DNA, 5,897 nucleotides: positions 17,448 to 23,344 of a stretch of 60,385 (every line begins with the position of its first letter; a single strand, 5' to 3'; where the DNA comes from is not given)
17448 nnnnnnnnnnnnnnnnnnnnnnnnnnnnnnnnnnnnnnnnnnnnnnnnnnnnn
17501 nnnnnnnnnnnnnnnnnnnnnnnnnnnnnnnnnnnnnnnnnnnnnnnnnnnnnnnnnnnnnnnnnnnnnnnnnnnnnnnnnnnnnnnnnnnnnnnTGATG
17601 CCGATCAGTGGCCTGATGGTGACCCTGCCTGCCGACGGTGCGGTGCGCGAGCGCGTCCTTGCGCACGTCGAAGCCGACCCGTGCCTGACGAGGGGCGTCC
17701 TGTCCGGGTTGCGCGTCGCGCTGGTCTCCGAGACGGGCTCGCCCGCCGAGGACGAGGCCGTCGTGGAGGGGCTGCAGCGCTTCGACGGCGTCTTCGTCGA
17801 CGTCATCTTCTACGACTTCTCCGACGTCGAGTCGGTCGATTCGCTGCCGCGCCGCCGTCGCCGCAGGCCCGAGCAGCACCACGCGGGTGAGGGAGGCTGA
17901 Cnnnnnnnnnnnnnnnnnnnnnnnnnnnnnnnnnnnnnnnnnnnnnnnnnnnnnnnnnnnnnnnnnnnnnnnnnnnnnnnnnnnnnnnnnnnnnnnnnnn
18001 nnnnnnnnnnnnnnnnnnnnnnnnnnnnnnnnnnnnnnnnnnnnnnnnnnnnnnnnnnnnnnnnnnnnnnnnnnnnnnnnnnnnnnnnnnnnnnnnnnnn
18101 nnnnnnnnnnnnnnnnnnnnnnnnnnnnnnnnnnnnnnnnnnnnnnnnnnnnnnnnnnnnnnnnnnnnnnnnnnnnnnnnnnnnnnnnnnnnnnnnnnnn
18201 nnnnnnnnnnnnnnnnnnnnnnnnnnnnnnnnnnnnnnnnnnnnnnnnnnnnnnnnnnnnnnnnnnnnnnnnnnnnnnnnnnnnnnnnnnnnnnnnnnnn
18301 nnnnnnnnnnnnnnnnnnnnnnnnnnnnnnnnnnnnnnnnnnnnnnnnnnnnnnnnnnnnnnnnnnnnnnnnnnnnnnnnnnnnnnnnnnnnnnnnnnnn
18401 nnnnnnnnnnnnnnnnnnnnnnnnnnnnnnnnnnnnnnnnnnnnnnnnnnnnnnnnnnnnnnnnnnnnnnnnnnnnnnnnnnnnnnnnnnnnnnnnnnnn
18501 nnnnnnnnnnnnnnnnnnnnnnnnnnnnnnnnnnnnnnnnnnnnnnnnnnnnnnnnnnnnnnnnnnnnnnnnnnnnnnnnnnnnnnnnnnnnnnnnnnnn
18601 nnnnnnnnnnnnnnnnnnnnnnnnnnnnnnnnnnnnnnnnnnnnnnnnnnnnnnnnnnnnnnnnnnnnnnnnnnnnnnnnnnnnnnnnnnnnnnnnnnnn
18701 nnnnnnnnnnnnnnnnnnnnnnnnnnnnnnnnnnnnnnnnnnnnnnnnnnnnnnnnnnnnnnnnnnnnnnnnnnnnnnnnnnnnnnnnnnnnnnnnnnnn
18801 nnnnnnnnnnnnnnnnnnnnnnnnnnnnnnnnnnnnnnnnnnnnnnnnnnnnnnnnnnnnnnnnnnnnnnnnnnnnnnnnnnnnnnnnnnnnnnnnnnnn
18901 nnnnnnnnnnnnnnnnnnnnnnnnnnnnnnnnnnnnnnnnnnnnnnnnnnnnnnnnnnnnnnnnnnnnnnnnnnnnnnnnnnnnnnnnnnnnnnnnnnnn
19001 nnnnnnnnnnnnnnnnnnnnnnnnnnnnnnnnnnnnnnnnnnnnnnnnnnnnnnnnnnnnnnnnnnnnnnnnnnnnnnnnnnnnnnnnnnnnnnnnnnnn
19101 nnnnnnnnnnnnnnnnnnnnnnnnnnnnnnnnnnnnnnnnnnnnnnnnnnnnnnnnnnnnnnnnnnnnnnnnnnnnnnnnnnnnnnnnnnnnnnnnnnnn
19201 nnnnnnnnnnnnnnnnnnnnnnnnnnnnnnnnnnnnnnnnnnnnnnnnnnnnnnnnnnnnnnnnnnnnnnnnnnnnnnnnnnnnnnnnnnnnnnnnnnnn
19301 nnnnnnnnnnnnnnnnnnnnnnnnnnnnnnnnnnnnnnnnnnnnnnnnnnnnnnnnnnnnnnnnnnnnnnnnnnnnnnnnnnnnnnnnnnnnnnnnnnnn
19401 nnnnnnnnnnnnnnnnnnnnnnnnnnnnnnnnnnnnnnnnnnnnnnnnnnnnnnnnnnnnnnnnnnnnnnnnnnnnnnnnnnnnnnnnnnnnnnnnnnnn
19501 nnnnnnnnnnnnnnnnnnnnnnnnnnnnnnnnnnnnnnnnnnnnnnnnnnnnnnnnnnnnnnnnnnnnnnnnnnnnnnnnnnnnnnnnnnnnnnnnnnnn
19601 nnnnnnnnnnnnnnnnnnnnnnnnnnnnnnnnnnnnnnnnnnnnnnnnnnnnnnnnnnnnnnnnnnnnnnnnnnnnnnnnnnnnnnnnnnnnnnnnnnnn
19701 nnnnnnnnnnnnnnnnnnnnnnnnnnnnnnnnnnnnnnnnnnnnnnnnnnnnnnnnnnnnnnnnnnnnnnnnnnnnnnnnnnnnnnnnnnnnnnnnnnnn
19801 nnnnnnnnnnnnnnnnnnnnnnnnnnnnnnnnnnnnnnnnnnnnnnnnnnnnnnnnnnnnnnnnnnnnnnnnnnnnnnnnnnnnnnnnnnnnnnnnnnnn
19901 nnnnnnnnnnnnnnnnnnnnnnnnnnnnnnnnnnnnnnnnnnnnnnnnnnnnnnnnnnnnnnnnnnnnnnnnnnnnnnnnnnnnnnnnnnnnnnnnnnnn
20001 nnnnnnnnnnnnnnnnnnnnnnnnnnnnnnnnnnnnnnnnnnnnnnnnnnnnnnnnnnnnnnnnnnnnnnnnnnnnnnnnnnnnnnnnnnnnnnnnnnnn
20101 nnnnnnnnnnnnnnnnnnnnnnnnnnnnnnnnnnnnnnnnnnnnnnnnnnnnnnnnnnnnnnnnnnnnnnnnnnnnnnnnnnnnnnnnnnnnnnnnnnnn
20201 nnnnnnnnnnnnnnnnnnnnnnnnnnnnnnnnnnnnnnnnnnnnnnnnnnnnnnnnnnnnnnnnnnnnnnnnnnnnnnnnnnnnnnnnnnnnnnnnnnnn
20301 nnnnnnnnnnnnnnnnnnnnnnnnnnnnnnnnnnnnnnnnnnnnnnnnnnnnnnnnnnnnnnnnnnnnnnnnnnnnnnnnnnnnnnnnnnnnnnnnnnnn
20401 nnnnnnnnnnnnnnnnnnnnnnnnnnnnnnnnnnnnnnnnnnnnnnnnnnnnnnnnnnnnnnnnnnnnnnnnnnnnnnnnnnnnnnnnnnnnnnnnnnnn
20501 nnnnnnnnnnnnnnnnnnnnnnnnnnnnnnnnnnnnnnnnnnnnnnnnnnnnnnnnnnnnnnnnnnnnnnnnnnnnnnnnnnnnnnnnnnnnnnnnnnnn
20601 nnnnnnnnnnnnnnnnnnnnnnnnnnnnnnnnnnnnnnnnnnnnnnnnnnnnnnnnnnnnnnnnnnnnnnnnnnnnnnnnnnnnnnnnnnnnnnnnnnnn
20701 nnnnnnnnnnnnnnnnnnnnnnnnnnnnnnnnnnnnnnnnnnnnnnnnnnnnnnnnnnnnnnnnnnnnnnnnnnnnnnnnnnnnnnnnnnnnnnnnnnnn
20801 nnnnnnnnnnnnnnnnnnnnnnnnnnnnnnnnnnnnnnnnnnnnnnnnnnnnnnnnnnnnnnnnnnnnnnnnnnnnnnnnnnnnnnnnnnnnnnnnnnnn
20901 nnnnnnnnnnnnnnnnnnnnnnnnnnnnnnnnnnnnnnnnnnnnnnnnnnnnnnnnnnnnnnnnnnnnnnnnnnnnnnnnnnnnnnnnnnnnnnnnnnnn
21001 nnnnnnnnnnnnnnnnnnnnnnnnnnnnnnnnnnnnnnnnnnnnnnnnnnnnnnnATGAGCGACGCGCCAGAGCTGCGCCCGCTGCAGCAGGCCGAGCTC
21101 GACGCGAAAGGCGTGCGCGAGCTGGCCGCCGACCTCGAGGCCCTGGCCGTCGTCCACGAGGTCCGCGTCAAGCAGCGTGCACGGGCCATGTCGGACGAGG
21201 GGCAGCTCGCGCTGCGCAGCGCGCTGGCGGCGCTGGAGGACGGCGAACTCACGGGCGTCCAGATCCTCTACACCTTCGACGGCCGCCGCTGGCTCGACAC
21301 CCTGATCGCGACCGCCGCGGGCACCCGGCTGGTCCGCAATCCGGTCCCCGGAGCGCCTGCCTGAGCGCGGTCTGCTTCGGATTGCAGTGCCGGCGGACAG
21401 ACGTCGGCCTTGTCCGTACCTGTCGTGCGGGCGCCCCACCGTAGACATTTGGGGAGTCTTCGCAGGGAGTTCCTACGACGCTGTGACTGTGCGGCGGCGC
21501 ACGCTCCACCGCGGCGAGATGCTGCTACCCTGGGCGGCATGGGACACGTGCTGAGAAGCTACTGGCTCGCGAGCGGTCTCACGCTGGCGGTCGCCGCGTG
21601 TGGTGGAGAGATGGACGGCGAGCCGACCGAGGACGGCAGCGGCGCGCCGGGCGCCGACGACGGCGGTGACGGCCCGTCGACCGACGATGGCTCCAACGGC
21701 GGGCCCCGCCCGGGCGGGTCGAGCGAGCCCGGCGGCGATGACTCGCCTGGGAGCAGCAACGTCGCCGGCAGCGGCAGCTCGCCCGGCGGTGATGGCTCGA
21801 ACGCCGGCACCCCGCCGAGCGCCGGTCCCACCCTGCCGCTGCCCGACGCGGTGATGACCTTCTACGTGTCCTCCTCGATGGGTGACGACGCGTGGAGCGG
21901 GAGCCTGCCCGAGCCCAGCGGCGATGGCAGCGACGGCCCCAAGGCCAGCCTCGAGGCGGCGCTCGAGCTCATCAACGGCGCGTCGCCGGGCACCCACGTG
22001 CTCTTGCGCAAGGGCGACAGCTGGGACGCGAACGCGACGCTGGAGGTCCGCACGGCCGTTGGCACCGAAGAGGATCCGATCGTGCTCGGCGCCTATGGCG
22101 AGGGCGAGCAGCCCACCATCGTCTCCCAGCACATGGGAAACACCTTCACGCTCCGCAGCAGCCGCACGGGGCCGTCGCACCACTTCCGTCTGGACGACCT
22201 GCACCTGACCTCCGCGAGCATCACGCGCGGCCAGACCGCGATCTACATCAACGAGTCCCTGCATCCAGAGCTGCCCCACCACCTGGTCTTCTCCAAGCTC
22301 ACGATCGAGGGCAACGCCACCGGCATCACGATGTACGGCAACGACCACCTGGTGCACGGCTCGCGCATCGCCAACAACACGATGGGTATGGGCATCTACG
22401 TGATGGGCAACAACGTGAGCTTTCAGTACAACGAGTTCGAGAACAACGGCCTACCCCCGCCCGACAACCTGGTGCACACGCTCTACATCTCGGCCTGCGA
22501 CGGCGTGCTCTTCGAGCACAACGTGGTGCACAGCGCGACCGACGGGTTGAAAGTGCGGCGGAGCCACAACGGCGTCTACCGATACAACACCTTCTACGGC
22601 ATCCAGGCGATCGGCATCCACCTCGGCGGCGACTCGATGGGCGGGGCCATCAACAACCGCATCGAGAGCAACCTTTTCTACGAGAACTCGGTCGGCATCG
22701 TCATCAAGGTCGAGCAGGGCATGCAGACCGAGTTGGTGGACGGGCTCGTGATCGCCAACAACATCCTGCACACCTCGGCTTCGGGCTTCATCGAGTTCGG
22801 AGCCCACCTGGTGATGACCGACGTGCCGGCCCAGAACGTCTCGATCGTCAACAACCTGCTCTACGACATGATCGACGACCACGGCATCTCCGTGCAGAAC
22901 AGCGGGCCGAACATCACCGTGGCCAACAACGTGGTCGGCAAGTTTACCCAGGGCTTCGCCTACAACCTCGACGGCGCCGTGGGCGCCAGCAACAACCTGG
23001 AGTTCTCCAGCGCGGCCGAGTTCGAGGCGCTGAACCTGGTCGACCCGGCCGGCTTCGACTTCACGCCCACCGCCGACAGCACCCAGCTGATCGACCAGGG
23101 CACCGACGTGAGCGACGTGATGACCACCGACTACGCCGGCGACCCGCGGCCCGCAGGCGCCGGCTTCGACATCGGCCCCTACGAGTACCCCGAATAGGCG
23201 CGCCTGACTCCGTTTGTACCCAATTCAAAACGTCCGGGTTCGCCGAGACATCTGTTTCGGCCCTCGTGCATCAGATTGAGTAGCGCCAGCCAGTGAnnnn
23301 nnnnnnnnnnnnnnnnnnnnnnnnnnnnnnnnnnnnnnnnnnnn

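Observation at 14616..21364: nap operon wired to a cytochrome c / FeS / NrfD module instead of NapC or NapGH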

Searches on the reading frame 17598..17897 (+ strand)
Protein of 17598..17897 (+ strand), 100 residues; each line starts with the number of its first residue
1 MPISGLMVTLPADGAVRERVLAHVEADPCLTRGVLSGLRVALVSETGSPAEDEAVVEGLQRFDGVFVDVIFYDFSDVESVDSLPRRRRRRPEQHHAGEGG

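Call 9: search_protein_families(library=pfam, proteins=[window:17598-17897:+], max_evalue=0.01)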
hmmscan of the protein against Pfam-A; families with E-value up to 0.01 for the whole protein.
window:17598-17897:+ (100 aa): 0 families

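Call 10: search_protein_families(library=ncbifam, proteins=[window:17598-17897:+], max_evalue=0.01)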
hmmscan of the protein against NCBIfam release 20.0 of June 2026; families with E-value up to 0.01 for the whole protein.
window:17598-17897:+ (100 aa): 0 families

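Call 33: search_solved_structures(query=A1, max_evalue=1, show_alignments=1)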
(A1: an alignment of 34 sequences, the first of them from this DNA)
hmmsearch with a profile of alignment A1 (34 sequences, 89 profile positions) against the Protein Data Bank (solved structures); distinct sequences matched with E-value up to 1: 7.
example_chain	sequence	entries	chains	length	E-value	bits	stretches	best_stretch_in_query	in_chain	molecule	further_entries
2jsx_A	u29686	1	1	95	1.8e-05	27.9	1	3-85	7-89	Protein napD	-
2pq4_A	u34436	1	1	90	5.5e-05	26.3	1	3-81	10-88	Protein napD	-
6dzs_A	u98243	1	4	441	0.37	14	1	23-71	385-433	Homoserine dehydrogenase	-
8cid_A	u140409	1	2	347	0.45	13.8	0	47-80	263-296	UDP-arabinopyranose mutase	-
2zbc_A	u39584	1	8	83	0.57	13.4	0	41-73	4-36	83aa long hypothetical transcriptional regulator asnC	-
2cvi_A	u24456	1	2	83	0.71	13.1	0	43-75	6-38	75aa long hypothetical regulatory protein AsnC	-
4v7h_BD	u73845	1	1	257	0.96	12.7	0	39-77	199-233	60S ribosomal protein L4(B)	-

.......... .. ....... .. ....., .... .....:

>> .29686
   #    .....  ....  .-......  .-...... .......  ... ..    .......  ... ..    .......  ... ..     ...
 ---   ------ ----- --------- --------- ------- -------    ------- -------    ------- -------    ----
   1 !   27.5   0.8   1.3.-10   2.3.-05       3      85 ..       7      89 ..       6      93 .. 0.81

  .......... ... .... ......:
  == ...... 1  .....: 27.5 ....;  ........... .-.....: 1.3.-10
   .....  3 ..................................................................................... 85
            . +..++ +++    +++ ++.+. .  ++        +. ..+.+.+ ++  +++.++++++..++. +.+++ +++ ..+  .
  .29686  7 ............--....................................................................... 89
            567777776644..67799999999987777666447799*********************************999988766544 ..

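Call 34: search_protein_families(library=pfam, alignment_id=A1, max_evalue=1)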
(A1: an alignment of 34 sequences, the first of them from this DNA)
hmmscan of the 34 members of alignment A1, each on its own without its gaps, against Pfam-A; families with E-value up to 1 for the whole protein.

A. member 1, seq(100 aa): 1 family
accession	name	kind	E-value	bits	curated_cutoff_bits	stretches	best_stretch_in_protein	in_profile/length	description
PF21191.3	CvfB_1st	-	0.2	12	27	1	59-93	9-43/62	CvfB first S1-like domain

B. families by the number of members that match (of 34 scanned): 6 families
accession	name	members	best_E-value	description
PF03927.19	NapD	25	6.6e-09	NapD protein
PF10756.15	bPH_6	1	0.02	Bacterial PH domain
PF21199.3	LAMININ_IV_B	1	0.035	Laminin IV type B domain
PF13899.12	Thioredoxin_7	1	0.055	Thioredoxin-like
PF19711.4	DUF6207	1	0.1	Family of unknown function (DUF6207)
PF21191.3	CvfB_1st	1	0.2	CvfB first S1-like domain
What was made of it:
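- On Periplasmic nitrate reductase (Nap) system: 25 of 34 homologues hit PF03927 (calls 33, 34).
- Checked: A profile of 34 syntenic homologues matches E. coli NapD structures 2JSX/2PQ4 over their full length (E=1.8e-5), and 25 of the 34 hit PF03927 (calls 33, 34).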

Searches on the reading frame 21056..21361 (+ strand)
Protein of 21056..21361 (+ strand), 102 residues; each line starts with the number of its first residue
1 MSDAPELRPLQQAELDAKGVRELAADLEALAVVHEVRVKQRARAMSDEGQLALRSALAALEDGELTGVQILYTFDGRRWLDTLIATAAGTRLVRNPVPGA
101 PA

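Call 9: search_protein_families(library=pfam, proteins=[window:21056-21361:+], max_evalue=0.01)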
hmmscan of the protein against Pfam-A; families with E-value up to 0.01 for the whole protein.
window:21056-21361:+ (102 aa): 0 families

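Call 10: search_protein_families(library=ncbifam, proteins=[window:21056-21361:+], max_evalue=0.01)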
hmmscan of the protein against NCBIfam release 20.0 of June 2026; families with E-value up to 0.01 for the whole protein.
window:21056-21361:+ (102 aa): 0 families

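Call 50: search_protein_families(library=pfam, alignment_id=A2, max_evalue=1)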
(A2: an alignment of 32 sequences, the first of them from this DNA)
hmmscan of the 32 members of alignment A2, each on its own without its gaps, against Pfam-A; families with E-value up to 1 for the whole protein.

A. member 1, seq(102 aa): 1 family
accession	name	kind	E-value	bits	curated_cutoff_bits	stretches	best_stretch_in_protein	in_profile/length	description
PF06782.17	UPF0236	-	0.13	11.5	24.3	1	10-66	336-391/400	Uncharacterised protein family (UPF0236)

B. families by the number of members that match (of 32 scanned): 11 families
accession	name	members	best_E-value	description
PF22455.1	PqqF_C_3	2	0.045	PQQ synthase PqqF, C-terminal lobe domain 3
PF23794.1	Phage_Gp84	1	0.0064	Mycobacterium phage Gp84-like protein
PF22700.2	MVD-like_N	1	0.069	Diphosphomevalonate decarboxylase-like N-terminal domain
PF11612.13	T2SSJ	1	0.089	Type II secretion system (T2SS), protein J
PF22633.2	F5_F8_type_C_2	1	0.1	NedA-like, galactose-binding domain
PF00754.31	F5_F8_type_C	1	0.12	F5/8 type C domain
PF06782.17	UPF0236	1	0.13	Uncharacterised protein family (UPF0236)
PF22387.1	PhiCb5_coat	1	0.14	Phage phiCb5, coat protein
PF05170.20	AsmA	1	0.18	AsmA family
PF12034.13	YfbK_C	1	0.21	Uncharacterized protein YfbK, C-terminal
PF03174.19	CHB_HEX_C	1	0.21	Chitobiase/beta-hexosaminidase C-terminal domain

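Call 51: search_solved_structures(query=A2, max_evalue=5)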
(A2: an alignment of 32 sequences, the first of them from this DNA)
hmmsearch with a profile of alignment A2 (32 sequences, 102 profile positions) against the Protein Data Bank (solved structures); distinct sequences matched with E-value up to 5: 4.
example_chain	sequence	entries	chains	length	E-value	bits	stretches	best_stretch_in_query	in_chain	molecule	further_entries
9r1o_A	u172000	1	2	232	0.23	14.7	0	18-63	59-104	sc-apCC-6-DPH-NR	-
3okq_A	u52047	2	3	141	2.6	11.4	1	22-68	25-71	Bud site selection protein 6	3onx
9ukm_H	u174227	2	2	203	2.7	11.3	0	9-71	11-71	Hdf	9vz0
4u08_A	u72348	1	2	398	3.7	10.9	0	6-35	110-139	LIC11098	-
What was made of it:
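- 21056..21364 (+): Conserved 102-aa protein of unknown function with no signal peptide. Candidate cytoplasmic Nap accessory factor. No Pfam family and no PDB sequence relative (calls 50, 51).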

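Call 78: find_homologous_proteins(query=A2, max_evalue=0.00001)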
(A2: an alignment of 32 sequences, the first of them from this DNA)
Query A2 (32 sequences) (102 aa, profile of the alignment): 11 proteins with E <= 0.00001 among 8000 candidates.
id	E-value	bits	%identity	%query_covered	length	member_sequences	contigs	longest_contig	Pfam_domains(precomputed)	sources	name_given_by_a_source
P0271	2.4e-27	113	98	99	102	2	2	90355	-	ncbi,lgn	-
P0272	1.1e-24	104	32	86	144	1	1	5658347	-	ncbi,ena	-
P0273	7.0e-23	98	34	92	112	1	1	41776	-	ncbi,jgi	ncbi:MAG: hypothetical protein RJA70_64 [Pseudomonadota bacterium]|jgi:hypothetical protein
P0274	8.0e-23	98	37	80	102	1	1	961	-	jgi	jgi:hypothetical protein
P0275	4.2e-21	93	34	90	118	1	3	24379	-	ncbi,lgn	-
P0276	8.5e-20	88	29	85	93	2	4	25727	-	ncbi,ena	-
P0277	3.0e-19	87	54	27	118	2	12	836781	-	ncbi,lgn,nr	ncbi:MAG: hypothetical protein IPH13_08595 [Planctomycetes bacterium]|nr:hypothetical protein [Planc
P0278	1.1e-17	82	36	95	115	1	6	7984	-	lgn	-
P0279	1.5e-16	78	50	27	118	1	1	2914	-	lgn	-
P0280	1.9e-16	78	38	69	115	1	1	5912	-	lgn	-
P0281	4.8e-15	73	34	87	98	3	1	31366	-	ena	-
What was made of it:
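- Tried and rejected: The word-indexed homologue search returned only 11 'hypothetical' proteins (call 78).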

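Call 86: predict_structure(alignment_id=A6)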
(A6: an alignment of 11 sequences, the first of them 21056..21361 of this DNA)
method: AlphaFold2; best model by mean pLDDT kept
length: 102 residues; sequences in the alignment: 11
mean_pLDDT: 85.0   pTM: 0.75
mean pLDDT of the five models: 85.0, 83.3, 83.2, 82.7, 81.7
residues with pLDDT >= 90: 70; 70-90: 11; 50-70: 19; < 50: 2
segments of 3 or more residues with pLDDT < 50: none
pLDDT, mean of each block of 10 residues (from residue 1): 64 93 95 91 56 89 93 93 94 87 52
secondary structure, 60 per line:
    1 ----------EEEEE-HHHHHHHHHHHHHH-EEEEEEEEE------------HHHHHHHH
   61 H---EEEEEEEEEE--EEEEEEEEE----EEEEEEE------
elements in order: E11-15 H17-30 E32-40 H53-61 E65-74 E77-85 E90-96

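Call 88: fold_search(model_id=the predicted structure, library=pdb)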
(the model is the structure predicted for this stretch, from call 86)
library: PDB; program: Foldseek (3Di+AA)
matches with E <= 10: 765; with E <= 0.001: 0
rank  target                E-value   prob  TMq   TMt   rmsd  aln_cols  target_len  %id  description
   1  2gfg_A                1.8e-02  0.96  0.37  0.21  10.3        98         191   10  Crystal structure of a putative adenylate cyclase (bh2851) from bacillus halodurans at 2.12 A resolution (released 2006-05-02)
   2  2gfg_B                2.5e-02  0.95  0.38  0.22  10.1        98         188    8  Crystal structure of a putative adenylate cyclase (bh2851) from bacillus halodurans at 2.12 A resolution (released 2006-05-02)
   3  3sy3_C                5.0e-02  0.72  0.31  0.19  10.6        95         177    8  GBAA_1210 protein, a putative adenylate cyclase, from Bacillus anthracis (released 2011-07-27)
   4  2gfg_C                6.7e-02  0.87  0.37  0.22  10.1        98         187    8  Crystal structure of a putative adenylate cyclase (bh2851) from bacillus halodurans at 2.12 A resolution (released 2006-05-02)
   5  5fl3                  9.4e-02  0.69  0.33  0.11  12.4       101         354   20  PilT2 from Thermus thermophilus (released 2015-11-11)
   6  7nsa                  9.4e-02  0.66  0.39  0.25  11.5       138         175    6  Triphosphate tunnel metalloenzyme from Sulfolobus acidocaldarius in complex with pyrophosphate and calcium (released 2021-06-02)
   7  3sy3_B                1.1e-01  0.66  0.34  0.21   9.9        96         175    7  GBAA_1210 protein, a putative adenylate cyclase, from Bacillus anthracis (released 2011-07-27)
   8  6ojz_D                1.8e-01  0.38  0.33  0.11  14.1       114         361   12  PilT4 from Geobacter metallireducens bound to ADP with partial occupancy: C3ocococ conformation (released 2019-11-20)
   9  9r2r_D                2.3e-01  0.30  0.29  0.26  10.9        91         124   14  De novo designed M7 protein fold (released 2025-05-14)
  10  1z94_E                2.6e-01  0.25  0.33  0.27  11.9       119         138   15  X-Ray Crystal Structure of Protein CV1439 from Chromobacterium violaceum. Northeast Structural Genomics Consortium Tar (released 2005-05-10)
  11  1tu1_A                2.9e-01  0.66  0.44  0.33  10.8       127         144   12  Crystal Structure of Protein of Unknown Function PA94 from Pseudomonas aeruginosa, Putative Regulator (released 2004-08-03)
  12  3sy3_D                2.9e-01  0.44  0.34  0.21  10.0        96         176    7  GBAA_1210 protein, a putative adenylate cyclase, from Bacillus anthracis (released 2011-07-27)
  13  3sy3_A                3.1e-01  0.35  0.32  0.20  10.4        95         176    7  GBAA_1210 protein, a putative adenylate cyclase, from Bacillus anthracis (released 2011-07-27)
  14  9hvj                  3.1e-01  0.21  0.28  0.12  13.8       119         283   14  Ligand binding domain of Roseburia intestinalis L1-82 uracil chemoreceptor (dCache) in complex with uracil and acetate (released 2025-03-12)
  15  2i52_F                3.3e-01  0.57  0.38  0.34  11.1        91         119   12  Crystal structure of protein PTO0218 from Picrophilus torridus, Pfam DUF372 (released 2006-09-12)
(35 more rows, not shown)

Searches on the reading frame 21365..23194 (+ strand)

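Call 67: search_protein_families(library=pfam, proteins=[window:21365-23194:+], max_evalue=0.0001)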
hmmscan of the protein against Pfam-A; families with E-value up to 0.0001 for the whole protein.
window:21365-23194:+ (610 aa): 2 families
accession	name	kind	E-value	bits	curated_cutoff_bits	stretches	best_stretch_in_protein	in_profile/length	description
PF13229.12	Beta_helix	-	7.1e-18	65.2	25.9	2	282-423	14-147/158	Right handed beta helix region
PF05048.19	NosD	-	2.6e-11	43.8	23.6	1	271-448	19-179/212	Periplasmic copper-binding protein (NosD)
